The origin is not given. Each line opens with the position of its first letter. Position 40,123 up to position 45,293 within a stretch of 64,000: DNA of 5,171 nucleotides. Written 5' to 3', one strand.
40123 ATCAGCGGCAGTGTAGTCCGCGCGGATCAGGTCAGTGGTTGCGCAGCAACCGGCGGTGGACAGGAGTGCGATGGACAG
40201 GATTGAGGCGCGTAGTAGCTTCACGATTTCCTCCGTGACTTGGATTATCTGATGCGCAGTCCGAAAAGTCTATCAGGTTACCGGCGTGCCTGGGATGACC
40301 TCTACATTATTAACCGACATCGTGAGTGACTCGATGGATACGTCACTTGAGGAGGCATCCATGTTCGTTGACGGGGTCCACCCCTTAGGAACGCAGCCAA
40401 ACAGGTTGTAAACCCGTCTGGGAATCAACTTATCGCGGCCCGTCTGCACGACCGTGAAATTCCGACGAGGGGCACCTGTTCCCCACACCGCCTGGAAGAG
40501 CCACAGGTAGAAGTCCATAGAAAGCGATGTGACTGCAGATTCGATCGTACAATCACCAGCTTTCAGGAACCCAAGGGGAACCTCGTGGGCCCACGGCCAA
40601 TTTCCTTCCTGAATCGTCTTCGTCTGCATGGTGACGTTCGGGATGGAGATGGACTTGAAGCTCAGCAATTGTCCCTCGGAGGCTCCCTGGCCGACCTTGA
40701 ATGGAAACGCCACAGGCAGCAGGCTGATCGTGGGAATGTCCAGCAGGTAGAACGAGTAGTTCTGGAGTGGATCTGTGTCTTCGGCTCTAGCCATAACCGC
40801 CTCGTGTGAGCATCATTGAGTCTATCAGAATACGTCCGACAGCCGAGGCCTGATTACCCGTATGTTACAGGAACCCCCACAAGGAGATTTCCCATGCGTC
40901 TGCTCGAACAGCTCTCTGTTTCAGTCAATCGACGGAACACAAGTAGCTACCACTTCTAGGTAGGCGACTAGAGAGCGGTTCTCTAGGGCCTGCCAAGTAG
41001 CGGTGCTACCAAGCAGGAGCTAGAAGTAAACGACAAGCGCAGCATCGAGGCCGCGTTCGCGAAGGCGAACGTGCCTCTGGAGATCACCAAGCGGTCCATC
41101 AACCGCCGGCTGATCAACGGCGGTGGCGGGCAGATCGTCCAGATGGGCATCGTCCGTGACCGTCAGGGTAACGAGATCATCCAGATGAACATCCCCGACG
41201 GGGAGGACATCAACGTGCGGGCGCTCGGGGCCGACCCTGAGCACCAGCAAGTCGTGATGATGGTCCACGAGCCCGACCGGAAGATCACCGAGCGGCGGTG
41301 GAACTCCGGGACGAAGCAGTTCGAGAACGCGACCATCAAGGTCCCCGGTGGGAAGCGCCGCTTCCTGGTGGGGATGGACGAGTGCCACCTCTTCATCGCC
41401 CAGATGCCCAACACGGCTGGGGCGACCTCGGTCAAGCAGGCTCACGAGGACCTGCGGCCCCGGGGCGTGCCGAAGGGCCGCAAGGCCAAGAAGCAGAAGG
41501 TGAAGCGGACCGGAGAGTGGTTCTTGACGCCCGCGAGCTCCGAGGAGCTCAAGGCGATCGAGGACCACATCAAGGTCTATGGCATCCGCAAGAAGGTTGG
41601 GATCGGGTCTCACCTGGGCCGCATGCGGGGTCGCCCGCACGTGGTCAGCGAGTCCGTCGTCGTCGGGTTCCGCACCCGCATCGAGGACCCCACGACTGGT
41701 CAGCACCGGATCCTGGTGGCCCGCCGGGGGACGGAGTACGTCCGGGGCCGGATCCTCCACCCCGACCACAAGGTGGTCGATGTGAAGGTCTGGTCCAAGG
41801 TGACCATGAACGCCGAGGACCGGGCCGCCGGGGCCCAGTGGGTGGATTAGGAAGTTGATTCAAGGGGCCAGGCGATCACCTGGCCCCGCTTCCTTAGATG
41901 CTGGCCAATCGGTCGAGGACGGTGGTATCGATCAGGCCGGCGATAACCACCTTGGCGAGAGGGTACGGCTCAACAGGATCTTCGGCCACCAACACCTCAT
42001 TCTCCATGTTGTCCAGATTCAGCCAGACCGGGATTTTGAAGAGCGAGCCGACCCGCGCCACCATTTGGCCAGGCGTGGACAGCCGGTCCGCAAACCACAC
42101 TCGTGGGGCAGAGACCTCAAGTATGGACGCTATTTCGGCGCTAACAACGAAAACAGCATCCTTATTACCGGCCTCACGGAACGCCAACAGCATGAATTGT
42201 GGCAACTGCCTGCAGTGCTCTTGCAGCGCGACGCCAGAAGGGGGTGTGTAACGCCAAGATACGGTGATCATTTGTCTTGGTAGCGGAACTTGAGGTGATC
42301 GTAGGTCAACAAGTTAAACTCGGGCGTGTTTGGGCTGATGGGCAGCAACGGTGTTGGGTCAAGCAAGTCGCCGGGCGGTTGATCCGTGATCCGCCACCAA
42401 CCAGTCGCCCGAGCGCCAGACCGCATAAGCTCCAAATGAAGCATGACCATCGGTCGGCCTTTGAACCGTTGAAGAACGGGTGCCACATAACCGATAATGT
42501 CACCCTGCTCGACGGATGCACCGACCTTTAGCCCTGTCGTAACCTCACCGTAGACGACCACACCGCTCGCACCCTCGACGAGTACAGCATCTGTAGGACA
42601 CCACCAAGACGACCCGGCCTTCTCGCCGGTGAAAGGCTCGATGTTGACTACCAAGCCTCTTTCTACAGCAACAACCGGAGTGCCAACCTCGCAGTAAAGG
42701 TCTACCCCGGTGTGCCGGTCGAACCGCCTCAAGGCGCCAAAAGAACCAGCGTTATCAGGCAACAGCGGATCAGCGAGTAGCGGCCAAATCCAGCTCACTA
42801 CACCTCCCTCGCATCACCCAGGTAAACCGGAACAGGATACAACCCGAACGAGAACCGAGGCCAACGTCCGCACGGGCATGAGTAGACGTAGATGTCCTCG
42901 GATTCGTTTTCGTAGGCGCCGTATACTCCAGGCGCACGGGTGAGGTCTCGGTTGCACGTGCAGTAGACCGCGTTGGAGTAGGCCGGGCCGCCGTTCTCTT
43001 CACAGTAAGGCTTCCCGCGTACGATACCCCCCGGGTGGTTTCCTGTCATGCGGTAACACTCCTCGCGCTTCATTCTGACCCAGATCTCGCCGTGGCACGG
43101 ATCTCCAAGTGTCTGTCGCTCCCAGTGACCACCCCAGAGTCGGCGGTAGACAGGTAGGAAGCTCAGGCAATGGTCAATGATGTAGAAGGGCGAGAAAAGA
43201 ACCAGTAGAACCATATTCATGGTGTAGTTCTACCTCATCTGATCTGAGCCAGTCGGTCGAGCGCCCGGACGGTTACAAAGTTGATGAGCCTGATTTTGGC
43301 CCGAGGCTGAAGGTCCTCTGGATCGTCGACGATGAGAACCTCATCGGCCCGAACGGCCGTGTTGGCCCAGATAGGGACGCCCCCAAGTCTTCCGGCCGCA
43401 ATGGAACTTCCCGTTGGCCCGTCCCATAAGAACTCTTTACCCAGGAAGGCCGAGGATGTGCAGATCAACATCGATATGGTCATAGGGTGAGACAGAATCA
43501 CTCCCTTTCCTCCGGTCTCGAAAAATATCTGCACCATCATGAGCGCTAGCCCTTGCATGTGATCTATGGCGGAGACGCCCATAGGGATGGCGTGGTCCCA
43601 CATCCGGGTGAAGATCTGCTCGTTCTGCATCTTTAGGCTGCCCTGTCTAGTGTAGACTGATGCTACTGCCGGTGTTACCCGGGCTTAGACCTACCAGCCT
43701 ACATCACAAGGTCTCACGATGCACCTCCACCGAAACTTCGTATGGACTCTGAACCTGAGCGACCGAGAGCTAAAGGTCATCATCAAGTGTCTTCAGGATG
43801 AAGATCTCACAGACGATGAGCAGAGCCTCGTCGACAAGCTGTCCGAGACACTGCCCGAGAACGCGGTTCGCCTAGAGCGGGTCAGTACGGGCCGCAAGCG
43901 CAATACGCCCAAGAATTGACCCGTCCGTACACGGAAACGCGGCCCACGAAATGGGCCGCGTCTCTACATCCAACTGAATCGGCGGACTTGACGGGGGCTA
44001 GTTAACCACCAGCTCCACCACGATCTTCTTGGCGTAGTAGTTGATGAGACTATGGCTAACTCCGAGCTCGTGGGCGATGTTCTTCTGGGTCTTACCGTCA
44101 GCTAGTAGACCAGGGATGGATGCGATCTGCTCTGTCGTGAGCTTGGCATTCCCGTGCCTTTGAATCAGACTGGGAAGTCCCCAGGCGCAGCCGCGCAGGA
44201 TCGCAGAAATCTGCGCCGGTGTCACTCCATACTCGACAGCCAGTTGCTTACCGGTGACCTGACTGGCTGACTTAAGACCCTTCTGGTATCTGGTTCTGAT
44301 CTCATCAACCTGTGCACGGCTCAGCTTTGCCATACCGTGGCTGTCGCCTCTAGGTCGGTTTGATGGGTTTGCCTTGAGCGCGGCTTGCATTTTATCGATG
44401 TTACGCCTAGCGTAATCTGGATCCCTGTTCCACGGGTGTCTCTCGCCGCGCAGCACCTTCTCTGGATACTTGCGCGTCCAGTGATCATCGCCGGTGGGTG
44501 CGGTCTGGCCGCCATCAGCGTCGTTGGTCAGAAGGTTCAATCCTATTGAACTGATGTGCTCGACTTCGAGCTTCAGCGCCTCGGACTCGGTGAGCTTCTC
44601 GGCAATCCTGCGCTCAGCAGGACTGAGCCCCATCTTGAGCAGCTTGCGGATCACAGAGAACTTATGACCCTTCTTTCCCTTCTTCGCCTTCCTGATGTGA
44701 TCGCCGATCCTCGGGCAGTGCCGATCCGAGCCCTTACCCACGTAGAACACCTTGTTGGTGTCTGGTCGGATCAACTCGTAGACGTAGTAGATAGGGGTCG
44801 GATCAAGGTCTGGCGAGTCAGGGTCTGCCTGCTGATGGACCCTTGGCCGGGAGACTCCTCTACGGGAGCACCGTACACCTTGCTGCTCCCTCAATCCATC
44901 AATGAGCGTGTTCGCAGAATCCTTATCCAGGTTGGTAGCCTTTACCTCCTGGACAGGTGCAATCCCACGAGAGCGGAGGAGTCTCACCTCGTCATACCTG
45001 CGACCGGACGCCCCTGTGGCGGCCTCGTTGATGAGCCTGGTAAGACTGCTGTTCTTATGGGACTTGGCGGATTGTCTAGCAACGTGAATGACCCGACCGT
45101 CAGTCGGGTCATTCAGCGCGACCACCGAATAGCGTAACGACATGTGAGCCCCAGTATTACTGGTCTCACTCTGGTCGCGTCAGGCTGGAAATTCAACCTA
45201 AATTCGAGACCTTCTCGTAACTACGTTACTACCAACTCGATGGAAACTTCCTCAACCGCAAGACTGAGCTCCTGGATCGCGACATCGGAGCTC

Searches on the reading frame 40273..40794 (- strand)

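Call 5: search_protein_families(library=pfam, proteins=[window:40273-40794:-], max_evalue=0.01)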
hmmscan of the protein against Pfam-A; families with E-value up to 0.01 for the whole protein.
window:40273-40794:- (173 aa): 1 family
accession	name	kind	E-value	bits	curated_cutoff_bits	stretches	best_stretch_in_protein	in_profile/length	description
PF06841.18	Phage_T4_gp19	-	1.1e-14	54.8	28.2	1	29-164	2-133/134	T4-like virus tail tube protein gp19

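Call 39: search_protein_families(library=phrogs, proteins=[window:40273-40794:-], max_evalue=0.001)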
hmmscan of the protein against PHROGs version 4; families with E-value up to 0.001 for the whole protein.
window:40273-40794:- (173 aa): 0 families

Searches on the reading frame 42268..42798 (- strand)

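Call 5: search_protein_families(library=pfam, proteins=[window:42268-42798:-], max_evalue=0.01)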
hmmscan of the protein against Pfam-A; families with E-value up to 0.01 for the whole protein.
window:42268-42798:- (176 aa): 1 family
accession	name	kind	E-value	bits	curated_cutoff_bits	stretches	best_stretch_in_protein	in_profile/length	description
PF01551.29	Peptidase_M23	-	6.4e-09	36.3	28.7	1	28-128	2-91/96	Peptidase family M23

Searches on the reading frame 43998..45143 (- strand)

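Call 5: search_protein_families(library=pfam, proteins=[window:43998-45143:-], max_evalue=0.01)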
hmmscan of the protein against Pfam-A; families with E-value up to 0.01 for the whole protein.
window:43998-45143:- (381 aa): 7 families
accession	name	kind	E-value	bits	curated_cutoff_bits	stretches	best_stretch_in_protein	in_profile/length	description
PF22945.2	LEM-3_GIY-YIG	-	2.3e-08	34.6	27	1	130-215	25-111/151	LEM-3-like GIY-YIG domain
PF02796.21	HTH_7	-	1.4e-05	25.6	23.8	0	273-311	5-37/45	Helix-turn-helix domain of resolvase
PF01381.28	HTH_3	-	0.00036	21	23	0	299-318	13-32/55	Helix-turn-helix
PF13936.12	HTH_38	-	0.00056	20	27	0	334-369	4-39/44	Helix-turn-helix domain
PF00196.25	GerE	-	0.0034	17.4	23.5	0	346-375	13-42/57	Bacterial regulatory proteins, luxR family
PF16509.11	KORA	-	0.0057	17.3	26.7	0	335-374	15-54/84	TrfB plasmid transcriptional repressor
PF13560.12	HTH_31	-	0.0077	17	27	0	290-318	9-37/64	Helix-turn-helix domain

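Call 32: search_protein_families(library=phrogs, proteins=[window:43998-45143:-], max_evalue=0.001)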
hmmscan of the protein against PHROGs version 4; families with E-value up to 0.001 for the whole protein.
window:43998-45143:- (381 aa): 9 families
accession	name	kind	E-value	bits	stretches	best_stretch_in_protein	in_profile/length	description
phrog_5356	-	unknown function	5e-08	33.6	1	119-211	16-108/255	-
phrog_517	-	DNA, RNA and nucleotide metabolism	8.4e-08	34.2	0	272-318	84-124/128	HTH DNA binding protein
phrog_664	-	DNA, RNA and nucleotide metabolism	5.8e-07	30.6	1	298-371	55-121/210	DNA binding protein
phrog_6156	-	DNA, RNA and nucleotide metabolism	1.5e-06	28.7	0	253-321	165-227/261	endonuclease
phrog_20467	-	DNA, RNA and nucleotide metabolism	4.2e-05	24.4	0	333-372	61-100/112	HNH endonuclease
phrog_323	-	transcription regulation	4.6e-05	24.1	1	213-378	75-192/319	transcriptional regulator, D5-like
phrog_4629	-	DNA, RNA and nucleotide metabolism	0.00053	20.9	0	334-368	36-70/87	HTH DNA binding domain protein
phrog_3282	-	transcription regulation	0.00057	20.8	0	347-380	59-92/158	sigma factor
phrog_59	-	DNA, RNA and nucleotide metabolism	0.00072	20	0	280-373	230-316/423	HNH endonuclease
